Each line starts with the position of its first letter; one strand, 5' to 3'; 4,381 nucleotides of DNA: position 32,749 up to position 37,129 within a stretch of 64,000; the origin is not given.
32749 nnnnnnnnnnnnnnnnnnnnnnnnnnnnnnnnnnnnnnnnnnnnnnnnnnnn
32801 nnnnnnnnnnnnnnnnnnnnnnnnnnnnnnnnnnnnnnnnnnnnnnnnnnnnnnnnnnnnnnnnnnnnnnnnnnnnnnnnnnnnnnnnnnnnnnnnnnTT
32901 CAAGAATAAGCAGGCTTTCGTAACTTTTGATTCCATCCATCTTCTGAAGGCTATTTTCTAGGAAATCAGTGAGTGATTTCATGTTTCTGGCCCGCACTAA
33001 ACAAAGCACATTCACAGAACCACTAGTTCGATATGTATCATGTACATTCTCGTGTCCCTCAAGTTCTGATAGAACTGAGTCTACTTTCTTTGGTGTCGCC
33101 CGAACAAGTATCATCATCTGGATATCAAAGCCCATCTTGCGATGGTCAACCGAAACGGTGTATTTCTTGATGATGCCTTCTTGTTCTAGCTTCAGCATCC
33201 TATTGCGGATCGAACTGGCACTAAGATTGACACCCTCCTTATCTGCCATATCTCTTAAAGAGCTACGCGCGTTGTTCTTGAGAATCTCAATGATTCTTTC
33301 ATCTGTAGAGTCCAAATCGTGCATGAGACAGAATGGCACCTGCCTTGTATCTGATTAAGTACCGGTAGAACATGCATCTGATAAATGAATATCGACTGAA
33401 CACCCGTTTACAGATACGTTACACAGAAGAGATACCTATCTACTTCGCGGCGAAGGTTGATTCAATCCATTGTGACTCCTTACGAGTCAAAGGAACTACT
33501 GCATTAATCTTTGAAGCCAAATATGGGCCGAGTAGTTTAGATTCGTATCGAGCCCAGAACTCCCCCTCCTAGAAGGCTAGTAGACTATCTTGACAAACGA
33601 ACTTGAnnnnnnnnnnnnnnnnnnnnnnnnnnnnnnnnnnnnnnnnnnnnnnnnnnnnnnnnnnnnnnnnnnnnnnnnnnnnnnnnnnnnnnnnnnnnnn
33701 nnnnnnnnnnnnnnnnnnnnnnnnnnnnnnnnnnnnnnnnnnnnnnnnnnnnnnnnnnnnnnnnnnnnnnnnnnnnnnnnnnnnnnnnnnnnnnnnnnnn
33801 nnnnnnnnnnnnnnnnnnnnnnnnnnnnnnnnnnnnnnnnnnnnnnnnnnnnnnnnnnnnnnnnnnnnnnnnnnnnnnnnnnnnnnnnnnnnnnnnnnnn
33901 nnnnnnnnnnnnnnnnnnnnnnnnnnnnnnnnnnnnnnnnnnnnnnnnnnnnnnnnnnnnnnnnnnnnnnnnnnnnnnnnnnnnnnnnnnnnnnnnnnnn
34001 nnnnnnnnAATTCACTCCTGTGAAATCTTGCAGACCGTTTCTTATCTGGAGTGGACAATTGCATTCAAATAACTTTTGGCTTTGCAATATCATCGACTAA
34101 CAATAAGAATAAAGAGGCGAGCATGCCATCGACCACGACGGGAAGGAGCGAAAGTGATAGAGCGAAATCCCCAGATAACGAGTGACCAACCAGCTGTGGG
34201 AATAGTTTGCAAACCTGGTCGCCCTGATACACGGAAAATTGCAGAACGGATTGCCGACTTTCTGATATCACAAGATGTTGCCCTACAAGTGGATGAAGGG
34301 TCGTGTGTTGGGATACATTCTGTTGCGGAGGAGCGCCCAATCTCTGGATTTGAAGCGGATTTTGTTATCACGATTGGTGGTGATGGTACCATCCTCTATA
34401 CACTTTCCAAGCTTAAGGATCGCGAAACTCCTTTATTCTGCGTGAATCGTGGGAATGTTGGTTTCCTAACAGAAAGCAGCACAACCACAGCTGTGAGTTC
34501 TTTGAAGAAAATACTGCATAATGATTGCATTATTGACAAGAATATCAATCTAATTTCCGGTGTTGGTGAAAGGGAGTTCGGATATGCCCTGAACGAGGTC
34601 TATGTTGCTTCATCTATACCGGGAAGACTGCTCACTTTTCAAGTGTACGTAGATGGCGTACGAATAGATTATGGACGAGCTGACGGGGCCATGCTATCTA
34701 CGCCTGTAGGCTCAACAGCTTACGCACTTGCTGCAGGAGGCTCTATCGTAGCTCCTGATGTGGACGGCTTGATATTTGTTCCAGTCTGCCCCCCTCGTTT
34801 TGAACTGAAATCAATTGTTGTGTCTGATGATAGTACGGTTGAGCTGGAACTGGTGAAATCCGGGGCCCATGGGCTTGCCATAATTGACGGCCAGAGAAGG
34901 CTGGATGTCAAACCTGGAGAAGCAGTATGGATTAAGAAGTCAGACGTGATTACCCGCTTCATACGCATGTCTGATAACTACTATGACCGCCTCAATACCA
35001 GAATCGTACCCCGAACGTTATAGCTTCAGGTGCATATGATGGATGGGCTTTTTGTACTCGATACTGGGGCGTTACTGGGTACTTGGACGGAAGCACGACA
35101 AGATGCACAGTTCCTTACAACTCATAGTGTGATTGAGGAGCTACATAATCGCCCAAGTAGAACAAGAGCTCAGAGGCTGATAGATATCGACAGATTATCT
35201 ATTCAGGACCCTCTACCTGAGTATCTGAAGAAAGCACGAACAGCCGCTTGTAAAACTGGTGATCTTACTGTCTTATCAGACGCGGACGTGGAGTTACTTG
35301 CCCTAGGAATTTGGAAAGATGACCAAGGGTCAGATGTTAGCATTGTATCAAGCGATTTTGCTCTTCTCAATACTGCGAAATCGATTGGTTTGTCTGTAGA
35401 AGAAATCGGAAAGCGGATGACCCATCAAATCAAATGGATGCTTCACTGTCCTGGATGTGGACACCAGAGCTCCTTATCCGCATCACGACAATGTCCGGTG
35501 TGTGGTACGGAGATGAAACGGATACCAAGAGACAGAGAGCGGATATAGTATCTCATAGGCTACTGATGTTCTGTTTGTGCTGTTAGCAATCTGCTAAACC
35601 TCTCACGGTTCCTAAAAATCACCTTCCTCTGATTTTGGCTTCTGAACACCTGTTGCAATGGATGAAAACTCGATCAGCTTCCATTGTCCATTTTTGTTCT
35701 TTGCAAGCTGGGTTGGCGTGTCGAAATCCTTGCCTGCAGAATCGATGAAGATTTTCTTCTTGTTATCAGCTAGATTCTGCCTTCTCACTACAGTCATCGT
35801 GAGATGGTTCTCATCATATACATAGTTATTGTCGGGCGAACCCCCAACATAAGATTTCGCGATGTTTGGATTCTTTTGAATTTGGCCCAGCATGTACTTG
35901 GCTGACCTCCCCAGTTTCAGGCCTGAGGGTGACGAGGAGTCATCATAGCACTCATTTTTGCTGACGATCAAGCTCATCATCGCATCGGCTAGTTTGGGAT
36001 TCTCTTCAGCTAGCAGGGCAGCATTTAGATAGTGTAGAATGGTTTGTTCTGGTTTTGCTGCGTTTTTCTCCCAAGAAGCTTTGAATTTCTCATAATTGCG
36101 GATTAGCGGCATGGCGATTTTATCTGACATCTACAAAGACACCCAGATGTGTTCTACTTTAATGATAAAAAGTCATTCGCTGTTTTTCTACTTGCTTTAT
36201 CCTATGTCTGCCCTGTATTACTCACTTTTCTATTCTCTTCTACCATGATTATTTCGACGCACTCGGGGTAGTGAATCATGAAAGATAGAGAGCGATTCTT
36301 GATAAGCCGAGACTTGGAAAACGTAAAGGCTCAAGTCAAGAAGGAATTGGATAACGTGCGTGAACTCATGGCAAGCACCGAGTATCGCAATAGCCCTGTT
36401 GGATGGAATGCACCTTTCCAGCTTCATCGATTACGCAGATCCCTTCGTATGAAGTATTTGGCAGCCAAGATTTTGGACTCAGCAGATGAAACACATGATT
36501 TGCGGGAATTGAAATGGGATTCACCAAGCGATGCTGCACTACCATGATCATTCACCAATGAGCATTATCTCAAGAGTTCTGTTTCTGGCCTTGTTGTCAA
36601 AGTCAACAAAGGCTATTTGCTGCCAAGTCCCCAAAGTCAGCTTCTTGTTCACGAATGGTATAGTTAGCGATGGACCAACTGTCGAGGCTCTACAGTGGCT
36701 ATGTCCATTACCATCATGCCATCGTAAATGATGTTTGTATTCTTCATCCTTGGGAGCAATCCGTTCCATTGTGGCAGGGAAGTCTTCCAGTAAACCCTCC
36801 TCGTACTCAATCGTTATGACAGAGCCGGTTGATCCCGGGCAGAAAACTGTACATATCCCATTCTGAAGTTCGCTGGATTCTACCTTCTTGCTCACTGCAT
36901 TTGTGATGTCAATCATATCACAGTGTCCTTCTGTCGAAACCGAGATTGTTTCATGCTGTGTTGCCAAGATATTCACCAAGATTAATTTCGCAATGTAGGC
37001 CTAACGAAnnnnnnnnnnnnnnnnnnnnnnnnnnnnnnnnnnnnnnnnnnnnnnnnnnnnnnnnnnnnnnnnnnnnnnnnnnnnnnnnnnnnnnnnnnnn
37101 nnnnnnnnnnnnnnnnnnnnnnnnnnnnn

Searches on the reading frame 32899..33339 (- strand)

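Call 76: search_protein_families(library=pfam, proteins=[window:32899-33339:-], max_evalue=0.001)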
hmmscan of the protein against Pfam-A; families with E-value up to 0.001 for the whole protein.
window:32899-33339:- (147 aa): 4 families
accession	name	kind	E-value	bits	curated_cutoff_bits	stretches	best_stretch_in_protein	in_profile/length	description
PF01037.27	AsnC_trans_reg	-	3e-14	53.1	25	1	77-147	1-72/73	Lrp/AsnC ligand binding domain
PF13412.12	HTH_24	-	1.9e-09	37.4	21.9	1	9-58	1-48/48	Winged helix-turn-helix DNA-binding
PF13404.12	HTH_AsnC-type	-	5e-09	36.3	27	1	9-52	1-42/42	AsnC-type helix-turn-helix domain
PF22482.2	AsnC_trans_reg_3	-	0.00092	19.7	24.4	0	84-145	22-82/95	PF0864 C-terminal dimeric alpha+beta barrel domain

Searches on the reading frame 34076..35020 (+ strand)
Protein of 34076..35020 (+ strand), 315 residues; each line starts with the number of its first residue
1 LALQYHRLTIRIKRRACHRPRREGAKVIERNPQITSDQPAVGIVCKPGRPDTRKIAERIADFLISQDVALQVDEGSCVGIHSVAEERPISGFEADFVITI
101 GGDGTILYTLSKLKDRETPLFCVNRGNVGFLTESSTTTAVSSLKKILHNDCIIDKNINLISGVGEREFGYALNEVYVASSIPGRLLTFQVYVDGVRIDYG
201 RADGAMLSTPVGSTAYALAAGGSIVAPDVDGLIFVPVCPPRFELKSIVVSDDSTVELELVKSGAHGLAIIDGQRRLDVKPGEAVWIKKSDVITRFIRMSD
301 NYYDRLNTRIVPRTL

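Call 43: search_protein_families(library=pfam, proteins=[window:34076-35020:+], max_evalue=0.0001)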
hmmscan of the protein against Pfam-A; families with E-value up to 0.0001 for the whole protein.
window:34076-35020:+ (315 aa): 2 families
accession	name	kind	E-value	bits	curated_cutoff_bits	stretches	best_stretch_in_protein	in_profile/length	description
PF20143.4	NAD_kinase_C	-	1.1e-27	96.7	23.7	1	172-297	1-125/126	ATP-NAD kinase C-terminal domain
PF01513.26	NAD_kinase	-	3.1e-16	60.3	25.5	1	41-150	1-129/130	ATP-NAD kinase N-terminal domain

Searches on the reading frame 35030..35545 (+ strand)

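Call 45: search_protein_families(library=pfam, proteins=[window:35030-35545:+], max_evalue=0.0001)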
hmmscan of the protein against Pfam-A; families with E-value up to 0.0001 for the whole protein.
window:35030-35545:+ (172 aa): 2 families
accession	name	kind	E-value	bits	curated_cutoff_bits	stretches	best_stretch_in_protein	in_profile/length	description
PF17146.10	PIN_6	-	3.5e-17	63.1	27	1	9-93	2-84/87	PIN domain of ribonuclease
PF09297.16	Zn_ribbon_NUD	-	3.1e-05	24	24.8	0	155-171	6-22/32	NADH pyrophosphatase zinc ribbon domain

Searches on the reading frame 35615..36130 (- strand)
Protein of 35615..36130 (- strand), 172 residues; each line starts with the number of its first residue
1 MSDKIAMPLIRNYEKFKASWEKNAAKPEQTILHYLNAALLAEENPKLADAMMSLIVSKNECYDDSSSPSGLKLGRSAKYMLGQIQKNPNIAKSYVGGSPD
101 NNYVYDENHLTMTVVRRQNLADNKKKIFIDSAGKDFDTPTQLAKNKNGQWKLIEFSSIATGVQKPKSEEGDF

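Call 45: search_protein_families(library=pfam, proteins=[window:35615-36130:-], max_evalue=0.0001)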
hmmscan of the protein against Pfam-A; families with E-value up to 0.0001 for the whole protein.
window:35615-36130:- (172 aa): 1 family
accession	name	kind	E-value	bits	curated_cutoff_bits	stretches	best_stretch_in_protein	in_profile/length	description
PF22043.2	DUF6935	-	5e-20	72.5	27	1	11-166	5-158/158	Domain of unknown function (DUF6935)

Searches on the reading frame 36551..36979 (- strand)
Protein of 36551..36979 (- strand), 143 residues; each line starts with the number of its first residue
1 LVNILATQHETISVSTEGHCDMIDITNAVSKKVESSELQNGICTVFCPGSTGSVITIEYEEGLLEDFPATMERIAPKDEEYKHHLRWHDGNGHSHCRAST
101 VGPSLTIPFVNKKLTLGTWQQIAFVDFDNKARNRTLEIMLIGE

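Call 76: search_protein_families(library=pfam, proteins=[window:36551-36979:-], max_evalue=0.001)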
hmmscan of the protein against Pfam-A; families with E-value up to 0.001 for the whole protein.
window:36551-36979:- (143 aa): 1 family
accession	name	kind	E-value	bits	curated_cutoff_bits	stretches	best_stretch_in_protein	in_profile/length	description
PF01894.22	UPF0047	-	9.9e-35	119.7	27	1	24-137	1-114/117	Uncharacterised protein family UPF0047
